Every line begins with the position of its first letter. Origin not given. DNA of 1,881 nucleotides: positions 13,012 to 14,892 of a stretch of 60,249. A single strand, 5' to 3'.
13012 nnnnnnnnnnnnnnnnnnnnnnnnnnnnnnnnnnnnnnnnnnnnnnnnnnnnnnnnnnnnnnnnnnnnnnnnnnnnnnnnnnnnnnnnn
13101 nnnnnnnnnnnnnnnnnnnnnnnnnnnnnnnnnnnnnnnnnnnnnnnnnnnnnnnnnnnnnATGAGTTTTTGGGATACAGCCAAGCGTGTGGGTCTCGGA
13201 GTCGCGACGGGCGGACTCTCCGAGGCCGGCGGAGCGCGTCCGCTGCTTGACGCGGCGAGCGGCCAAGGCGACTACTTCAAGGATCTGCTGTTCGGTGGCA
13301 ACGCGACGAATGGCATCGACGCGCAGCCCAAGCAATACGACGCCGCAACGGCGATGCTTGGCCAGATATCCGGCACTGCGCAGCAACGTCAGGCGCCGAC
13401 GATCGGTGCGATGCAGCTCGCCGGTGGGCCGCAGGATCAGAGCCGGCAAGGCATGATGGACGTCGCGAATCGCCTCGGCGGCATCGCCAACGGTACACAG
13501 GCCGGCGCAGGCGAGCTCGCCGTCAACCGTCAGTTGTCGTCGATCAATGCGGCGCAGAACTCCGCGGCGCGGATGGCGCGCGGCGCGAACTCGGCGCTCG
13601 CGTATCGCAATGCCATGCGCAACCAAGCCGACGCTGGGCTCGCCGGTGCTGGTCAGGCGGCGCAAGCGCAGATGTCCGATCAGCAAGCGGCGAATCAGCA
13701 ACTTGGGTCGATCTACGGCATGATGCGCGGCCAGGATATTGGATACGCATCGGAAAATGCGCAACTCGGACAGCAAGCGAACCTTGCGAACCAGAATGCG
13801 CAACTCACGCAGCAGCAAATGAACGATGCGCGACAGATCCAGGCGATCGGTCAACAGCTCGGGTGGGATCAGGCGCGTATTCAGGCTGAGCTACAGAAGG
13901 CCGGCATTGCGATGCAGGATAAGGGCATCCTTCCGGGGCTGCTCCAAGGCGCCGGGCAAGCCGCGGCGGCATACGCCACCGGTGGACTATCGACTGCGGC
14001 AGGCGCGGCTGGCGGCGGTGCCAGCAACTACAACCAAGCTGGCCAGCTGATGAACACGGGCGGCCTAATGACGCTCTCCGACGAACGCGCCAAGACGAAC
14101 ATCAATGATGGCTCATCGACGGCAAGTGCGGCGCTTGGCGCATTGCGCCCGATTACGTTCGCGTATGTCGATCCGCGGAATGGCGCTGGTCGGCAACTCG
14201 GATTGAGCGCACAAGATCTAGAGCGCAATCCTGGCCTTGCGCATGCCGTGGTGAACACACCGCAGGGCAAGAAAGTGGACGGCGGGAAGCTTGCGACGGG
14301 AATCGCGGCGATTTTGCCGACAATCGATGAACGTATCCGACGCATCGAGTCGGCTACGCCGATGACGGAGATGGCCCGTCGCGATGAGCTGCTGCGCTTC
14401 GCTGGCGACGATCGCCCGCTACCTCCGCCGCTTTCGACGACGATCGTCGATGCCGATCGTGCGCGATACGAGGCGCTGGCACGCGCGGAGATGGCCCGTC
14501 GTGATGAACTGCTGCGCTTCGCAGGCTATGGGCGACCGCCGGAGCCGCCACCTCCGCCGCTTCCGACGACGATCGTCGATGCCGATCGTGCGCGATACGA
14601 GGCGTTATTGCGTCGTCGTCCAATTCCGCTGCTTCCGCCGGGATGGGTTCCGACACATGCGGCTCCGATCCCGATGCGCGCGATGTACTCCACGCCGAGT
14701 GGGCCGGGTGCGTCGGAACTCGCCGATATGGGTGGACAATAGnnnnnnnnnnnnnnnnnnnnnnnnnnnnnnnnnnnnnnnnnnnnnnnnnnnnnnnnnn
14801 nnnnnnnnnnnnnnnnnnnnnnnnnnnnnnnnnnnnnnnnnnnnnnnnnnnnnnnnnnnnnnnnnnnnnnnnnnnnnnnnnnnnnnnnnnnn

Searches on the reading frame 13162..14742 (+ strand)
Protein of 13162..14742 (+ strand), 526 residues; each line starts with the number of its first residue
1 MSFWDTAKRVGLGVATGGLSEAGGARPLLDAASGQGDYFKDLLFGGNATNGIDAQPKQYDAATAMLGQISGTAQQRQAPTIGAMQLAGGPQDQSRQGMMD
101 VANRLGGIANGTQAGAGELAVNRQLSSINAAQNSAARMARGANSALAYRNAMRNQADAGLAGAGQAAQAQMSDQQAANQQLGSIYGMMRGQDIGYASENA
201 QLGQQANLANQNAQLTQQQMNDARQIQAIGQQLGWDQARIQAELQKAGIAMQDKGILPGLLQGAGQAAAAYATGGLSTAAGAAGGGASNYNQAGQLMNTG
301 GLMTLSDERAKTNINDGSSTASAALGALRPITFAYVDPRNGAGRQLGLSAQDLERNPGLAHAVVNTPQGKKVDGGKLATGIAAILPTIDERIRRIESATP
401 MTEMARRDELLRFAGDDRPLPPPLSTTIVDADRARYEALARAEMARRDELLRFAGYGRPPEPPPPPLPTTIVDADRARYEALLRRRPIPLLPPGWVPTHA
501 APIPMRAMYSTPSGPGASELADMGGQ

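Call 12: search_protein_families(library=pfam, proteins=[window:13162-14742:+], max_evalue=0.001)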
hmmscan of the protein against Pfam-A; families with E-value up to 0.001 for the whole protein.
window:13162-14742:+ (526 aa): 1 family
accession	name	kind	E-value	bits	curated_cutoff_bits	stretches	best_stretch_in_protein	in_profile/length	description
PF13884.11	Peptidase_S74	-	7.1e-08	33.1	22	1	306-354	1-50/58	Chaperone of endosialidase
